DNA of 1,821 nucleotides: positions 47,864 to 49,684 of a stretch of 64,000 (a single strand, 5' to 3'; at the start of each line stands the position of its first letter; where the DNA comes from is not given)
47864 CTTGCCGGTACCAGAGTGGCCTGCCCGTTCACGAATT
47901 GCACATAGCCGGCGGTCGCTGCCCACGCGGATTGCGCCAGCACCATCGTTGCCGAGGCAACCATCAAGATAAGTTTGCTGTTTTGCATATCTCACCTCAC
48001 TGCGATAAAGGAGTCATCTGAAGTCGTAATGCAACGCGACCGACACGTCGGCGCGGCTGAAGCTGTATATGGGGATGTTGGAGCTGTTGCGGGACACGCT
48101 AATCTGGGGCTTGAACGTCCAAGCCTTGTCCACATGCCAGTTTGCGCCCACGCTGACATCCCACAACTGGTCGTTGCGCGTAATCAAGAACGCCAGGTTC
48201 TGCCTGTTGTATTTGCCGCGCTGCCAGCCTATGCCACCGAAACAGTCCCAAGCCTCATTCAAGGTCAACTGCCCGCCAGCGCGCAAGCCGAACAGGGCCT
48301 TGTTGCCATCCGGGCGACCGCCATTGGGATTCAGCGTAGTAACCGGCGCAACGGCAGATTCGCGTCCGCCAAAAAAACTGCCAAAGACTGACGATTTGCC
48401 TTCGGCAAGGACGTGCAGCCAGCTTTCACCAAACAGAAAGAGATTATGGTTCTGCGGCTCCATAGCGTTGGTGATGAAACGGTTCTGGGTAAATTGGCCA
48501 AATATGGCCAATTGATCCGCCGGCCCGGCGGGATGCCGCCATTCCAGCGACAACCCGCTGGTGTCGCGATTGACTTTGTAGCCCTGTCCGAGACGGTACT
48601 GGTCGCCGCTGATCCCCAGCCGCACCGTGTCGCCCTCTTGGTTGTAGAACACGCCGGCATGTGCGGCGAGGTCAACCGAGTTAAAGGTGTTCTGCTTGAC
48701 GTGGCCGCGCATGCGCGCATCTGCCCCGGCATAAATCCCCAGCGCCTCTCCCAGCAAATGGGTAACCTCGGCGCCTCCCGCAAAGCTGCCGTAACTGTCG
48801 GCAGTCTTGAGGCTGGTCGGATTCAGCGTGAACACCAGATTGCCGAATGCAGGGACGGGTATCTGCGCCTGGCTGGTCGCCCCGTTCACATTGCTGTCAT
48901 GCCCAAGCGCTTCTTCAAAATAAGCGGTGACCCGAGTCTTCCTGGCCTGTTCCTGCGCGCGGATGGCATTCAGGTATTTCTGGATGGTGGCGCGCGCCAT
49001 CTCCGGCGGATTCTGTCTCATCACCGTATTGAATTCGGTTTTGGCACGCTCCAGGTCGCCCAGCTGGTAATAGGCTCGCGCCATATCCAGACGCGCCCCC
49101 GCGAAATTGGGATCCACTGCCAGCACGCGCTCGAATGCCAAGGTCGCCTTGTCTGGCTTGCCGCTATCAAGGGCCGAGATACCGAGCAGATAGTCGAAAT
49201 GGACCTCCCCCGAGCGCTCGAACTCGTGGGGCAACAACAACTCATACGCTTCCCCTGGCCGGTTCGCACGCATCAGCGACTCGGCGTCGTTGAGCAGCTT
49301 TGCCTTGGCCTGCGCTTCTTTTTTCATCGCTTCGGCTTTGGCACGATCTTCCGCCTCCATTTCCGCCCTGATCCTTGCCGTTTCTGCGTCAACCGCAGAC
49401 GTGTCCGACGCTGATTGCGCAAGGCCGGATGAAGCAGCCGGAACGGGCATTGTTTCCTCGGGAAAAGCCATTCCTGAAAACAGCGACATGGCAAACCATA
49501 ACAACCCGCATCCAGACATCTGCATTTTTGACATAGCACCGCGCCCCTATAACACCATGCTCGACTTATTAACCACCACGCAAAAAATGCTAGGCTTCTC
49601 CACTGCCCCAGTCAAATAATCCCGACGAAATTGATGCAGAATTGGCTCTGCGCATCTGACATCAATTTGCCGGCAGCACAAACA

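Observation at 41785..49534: Candidate type XI (Slam) secretion system with a giant 2067-aa multi-lobed cargo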

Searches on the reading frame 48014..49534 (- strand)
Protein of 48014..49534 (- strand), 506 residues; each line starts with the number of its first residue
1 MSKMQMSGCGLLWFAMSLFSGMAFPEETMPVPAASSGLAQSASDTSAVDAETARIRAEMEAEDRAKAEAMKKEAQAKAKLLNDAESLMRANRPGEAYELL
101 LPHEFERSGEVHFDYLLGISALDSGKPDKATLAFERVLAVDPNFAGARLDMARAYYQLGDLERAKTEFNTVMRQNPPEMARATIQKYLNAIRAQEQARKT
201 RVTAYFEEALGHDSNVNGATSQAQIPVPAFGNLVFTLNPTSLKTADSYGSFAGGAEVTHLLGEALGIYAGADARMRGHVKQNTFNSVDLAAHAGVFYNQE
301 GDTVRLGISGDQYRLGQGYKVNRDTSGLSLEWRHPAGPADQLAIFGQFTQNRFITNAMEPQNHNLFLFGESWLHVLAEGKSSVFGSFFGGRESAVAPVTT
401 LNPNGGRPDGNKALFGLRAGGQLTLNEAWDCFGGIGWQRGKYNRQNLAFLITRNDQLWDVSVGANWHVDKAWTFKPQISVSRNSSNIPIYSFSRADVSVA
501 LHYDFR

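Call 5: search_protein_families(library=pfam, proteins=[window:48014-49534:-], max_evalue=0.1)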
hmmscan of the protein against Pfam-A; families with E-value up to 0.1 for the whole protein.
window:48014-49534:- (506 aa): 16 families
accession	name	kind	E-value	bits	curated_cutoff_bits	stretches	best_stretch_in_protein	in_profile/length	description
PF14559.12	TPR_19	-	1.3e-11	45.1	25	1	121-180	1-59/68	Tetratricopeptide repeat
PF07719.23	TPR_2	-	3.7e-09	36.4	27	2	115-143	5-33/34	Tetratricopeptide repeat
PF13371.12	TPR_9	-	1.9e-08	34.6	35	1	119-187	3-71/73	Tetratricopeptide repeat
PF13432.12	TPR_16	-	1.3e-07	32.3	32.7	1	115-165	1-51/65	Tetratricopeptide repeat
PF00515.34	TPR_1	-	1.2e-06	28.5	27.8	1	115-144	5-34/34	Tetratricopeptide repeat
PF13181.12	TPR_8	-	1.3e-05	25.4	25.7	1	147-176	3-32/34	Tetratricopeptide repeat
PF13174.12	TPR_6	-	3.5e-05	24.6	26.3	1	147-176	2-31/33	Tetratricopeptide repeat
PF07721.20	TPR_4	-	4.9e-05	24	27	1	146-165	2-21/26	Tetratricopeptide repeat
PF13428.12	TPR_14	-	0.00021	22.1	23.5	0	116-154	6-44/44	Tetratricopeptide repeat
PF13431.12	TPR_17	-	0.00023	21.6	24.4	1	133-165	1-33/34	Tetratricopeptide repeat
PF12895.13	ANAPC3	-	0.0005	20.7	27.2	0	76-136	24-81/82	Anaphase-promoting complex, cyclosome, subunit 3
PF24575.1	TPR_Slam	-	0.003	18.4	35.2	1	104-168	40-104/104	Surface lipoprotein assembly modifier, N-terminal TPR repeats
PF13414.12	TPR_11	-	0.0041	17.2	26.8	1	123-159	6-42/42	TPR repeat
PF25060.1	ARM_TT21_2nd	-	0.0083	16.1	27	1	130-177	207-254/270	Tetratricopeptide repeat protein 21 second ARM domain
PF13505.12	OMP_b-brl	-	0.016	15.8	28.7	1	412-475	84-147/175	Outer membrane protein beta-barrel domain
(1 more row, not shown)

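Call 6: search_protein_families(library=ncbifam, proteins=[window:48014-49534:-], max_evalue=0.1)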
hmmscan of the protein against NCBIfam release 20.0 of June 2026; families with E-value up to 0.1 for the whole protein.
window:48014-49534:- (506 aa): 18 families
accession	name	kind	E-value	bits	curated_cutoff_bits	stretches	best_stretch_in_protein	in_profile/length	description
TIGR02917.1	PEP_TPR_lipo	equivalog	1.2e-07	30.1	312.2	1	116-214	470-564/899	XrtA/PEP-CTERM system TPR-repeat protein PrsT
NF040959.1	MamA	equivalog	7.4e-07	28.8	200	1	77-210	36-166/204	magnetosome protein MamA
TIGR02521.1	type_IV_pilW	equivalog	1.9e-05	24.4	154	1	110-177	30-97/234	type IV pilus biogenesis/stability protein PilW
NF008391.2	PRK11189.1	equivalog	0.00052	19.6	250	1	116-201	104-188/297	lipoprotein NlpI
TIGR02552.1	LcrH_SycD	equivalog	0.0018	18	104.8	1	113-184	54-125/136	SycD/LcrH family type III secretion system chaperone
TIGR02795.1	tol_pal_ybgF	equivalog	0.0019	18.7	90.1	1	115-184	43-115/119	tol-pal system protein YbgF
NF008757.0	PRK11788.1-5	equivalog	0.0024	17.1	363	1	116-212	185-278/388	lipopolysaccharide assembly protein LapB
TIGR03302.1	OM_YfiO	subfamily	0.0029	17.1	81.4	1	115-208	37-133/239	outer membrane protein assembly factor BamD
TIGR03504.1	FimV_Cterm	subfamily_domain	0.0031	17.5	30.65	1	147-179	1-33/44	FimV/HubP family polar landmark protein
TIGR03014.2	EpsL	equivalog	0.0041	16.2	275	1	438-505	317-385/385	XrtB/PEP-CTERM-associated polysaccharide biosynthesis outer membrane protein EpsL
NF008520.0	PRK11447.1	equivalog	0.0049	14.7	858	1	61-178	558-670/1157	cellulose synthase complex outer membrane protein BcsC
NF040561.1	PrimPol_Msp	equivalog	0.0074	14.9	200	1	93-175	7-89/515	CRISPR-associated primase-polymerase type A1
TIGR04510.1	mod_pep_cyc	subfamily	0.0094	14.5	400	1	115-198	402-483/814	putative peptide modification system cyclase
NF052415.1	T3SS_chap_SctY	equivalog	0.0099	16.4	70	1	116-182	11-77/106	type III secretion apparatus assembly chaperone SctY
NF042912.1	Amuc_1098_fam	equivalog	0.02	13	750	0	148-186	158-196/805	Amuc_1098 family type IV pilus outer membrane protein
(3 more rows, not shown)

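Call 7: search_solved_structures(query=window:48014-49534:-, max_evalue=1, show_alignments=2)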
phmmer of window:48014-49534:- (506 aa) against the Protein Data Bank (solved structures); distinct sequences matched with E-value up to 1: 74 (the best 60 are shown).
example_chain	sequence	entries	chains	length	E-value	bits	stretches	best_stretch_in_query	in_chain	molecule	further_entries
9qhb_A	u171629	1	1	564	1.3e-19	73.9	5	115-177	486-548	Engineered tetratricopeptide repeat protein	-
8bu0_A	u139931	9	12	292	6.1e-13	51.8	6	110-176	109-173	Consensus tetratricopeptide repeat protein | Crystal structure of an 8-repeat consensus TPR superhelix with Zinc. | Monomer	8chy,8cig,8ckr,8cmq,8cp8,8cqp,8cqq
9qhc_A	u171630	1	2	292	5.2e-11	45.5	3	115-176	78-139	Engineered tetratricopeptide repeat protein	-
1w3b_A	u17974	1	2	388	8e-08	35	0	124-200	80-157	UDP-N-ACETYLGLUCOSAMINE--PEPTIDE N-ACETYLGLUCOSAMINYLTRANSFERASE 110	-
6eou_A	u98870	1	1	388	1.3e-07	34.2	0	124-200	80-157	UDP-N-acetylglucosamine--peptide N-acetylglucosaminyltransferase 110 kDa subunit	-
8ch0_A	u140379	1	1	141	9.6e-07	31.4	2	113-176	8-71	Consensus tetratricopeptide repeat protein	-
2fo7_A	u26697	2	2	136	1.4e-06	30.9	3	115-174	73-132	SYNTHETIC CONSENSUS TPR PROTEIN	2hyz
6vfh_A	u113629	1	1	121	1.5e-06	30.8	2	128-192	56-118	T33_dn10A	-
7yeh_B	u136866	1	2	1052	1.7e-06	30.6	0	122-177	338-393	UDP-N-acetylglucosamine--peptide N-acetylglucosaminyltransferase 110 kDa subunit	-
7yea_A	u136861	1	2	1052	1.7e-06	30.6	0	122-177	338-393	UDP-N-acetylglucosamine--peptide N-acetylglucosaminyltransferase 110 kDa subunit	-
7ntf_A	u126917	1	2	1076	2.7e-06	29.9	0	122-177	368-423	Isoform 1 of UDP-N-acetylglucosamine--peptide N-acetylglucosaminyltransferase 110 kDa subu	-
1na0_A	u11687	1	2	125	4.9e-06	29.1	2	115-164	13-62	designed protein CTPR3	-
3kd7_A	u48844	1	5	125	8.5e-06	28.3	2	120-164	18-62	CTPR390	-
6vfi_B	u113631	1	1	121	9.5e-06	28.1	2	110-164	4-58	O43_dn18B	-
6vl6_A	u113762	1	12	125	1.4e-05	27.6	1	114-179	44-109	T33_dn2A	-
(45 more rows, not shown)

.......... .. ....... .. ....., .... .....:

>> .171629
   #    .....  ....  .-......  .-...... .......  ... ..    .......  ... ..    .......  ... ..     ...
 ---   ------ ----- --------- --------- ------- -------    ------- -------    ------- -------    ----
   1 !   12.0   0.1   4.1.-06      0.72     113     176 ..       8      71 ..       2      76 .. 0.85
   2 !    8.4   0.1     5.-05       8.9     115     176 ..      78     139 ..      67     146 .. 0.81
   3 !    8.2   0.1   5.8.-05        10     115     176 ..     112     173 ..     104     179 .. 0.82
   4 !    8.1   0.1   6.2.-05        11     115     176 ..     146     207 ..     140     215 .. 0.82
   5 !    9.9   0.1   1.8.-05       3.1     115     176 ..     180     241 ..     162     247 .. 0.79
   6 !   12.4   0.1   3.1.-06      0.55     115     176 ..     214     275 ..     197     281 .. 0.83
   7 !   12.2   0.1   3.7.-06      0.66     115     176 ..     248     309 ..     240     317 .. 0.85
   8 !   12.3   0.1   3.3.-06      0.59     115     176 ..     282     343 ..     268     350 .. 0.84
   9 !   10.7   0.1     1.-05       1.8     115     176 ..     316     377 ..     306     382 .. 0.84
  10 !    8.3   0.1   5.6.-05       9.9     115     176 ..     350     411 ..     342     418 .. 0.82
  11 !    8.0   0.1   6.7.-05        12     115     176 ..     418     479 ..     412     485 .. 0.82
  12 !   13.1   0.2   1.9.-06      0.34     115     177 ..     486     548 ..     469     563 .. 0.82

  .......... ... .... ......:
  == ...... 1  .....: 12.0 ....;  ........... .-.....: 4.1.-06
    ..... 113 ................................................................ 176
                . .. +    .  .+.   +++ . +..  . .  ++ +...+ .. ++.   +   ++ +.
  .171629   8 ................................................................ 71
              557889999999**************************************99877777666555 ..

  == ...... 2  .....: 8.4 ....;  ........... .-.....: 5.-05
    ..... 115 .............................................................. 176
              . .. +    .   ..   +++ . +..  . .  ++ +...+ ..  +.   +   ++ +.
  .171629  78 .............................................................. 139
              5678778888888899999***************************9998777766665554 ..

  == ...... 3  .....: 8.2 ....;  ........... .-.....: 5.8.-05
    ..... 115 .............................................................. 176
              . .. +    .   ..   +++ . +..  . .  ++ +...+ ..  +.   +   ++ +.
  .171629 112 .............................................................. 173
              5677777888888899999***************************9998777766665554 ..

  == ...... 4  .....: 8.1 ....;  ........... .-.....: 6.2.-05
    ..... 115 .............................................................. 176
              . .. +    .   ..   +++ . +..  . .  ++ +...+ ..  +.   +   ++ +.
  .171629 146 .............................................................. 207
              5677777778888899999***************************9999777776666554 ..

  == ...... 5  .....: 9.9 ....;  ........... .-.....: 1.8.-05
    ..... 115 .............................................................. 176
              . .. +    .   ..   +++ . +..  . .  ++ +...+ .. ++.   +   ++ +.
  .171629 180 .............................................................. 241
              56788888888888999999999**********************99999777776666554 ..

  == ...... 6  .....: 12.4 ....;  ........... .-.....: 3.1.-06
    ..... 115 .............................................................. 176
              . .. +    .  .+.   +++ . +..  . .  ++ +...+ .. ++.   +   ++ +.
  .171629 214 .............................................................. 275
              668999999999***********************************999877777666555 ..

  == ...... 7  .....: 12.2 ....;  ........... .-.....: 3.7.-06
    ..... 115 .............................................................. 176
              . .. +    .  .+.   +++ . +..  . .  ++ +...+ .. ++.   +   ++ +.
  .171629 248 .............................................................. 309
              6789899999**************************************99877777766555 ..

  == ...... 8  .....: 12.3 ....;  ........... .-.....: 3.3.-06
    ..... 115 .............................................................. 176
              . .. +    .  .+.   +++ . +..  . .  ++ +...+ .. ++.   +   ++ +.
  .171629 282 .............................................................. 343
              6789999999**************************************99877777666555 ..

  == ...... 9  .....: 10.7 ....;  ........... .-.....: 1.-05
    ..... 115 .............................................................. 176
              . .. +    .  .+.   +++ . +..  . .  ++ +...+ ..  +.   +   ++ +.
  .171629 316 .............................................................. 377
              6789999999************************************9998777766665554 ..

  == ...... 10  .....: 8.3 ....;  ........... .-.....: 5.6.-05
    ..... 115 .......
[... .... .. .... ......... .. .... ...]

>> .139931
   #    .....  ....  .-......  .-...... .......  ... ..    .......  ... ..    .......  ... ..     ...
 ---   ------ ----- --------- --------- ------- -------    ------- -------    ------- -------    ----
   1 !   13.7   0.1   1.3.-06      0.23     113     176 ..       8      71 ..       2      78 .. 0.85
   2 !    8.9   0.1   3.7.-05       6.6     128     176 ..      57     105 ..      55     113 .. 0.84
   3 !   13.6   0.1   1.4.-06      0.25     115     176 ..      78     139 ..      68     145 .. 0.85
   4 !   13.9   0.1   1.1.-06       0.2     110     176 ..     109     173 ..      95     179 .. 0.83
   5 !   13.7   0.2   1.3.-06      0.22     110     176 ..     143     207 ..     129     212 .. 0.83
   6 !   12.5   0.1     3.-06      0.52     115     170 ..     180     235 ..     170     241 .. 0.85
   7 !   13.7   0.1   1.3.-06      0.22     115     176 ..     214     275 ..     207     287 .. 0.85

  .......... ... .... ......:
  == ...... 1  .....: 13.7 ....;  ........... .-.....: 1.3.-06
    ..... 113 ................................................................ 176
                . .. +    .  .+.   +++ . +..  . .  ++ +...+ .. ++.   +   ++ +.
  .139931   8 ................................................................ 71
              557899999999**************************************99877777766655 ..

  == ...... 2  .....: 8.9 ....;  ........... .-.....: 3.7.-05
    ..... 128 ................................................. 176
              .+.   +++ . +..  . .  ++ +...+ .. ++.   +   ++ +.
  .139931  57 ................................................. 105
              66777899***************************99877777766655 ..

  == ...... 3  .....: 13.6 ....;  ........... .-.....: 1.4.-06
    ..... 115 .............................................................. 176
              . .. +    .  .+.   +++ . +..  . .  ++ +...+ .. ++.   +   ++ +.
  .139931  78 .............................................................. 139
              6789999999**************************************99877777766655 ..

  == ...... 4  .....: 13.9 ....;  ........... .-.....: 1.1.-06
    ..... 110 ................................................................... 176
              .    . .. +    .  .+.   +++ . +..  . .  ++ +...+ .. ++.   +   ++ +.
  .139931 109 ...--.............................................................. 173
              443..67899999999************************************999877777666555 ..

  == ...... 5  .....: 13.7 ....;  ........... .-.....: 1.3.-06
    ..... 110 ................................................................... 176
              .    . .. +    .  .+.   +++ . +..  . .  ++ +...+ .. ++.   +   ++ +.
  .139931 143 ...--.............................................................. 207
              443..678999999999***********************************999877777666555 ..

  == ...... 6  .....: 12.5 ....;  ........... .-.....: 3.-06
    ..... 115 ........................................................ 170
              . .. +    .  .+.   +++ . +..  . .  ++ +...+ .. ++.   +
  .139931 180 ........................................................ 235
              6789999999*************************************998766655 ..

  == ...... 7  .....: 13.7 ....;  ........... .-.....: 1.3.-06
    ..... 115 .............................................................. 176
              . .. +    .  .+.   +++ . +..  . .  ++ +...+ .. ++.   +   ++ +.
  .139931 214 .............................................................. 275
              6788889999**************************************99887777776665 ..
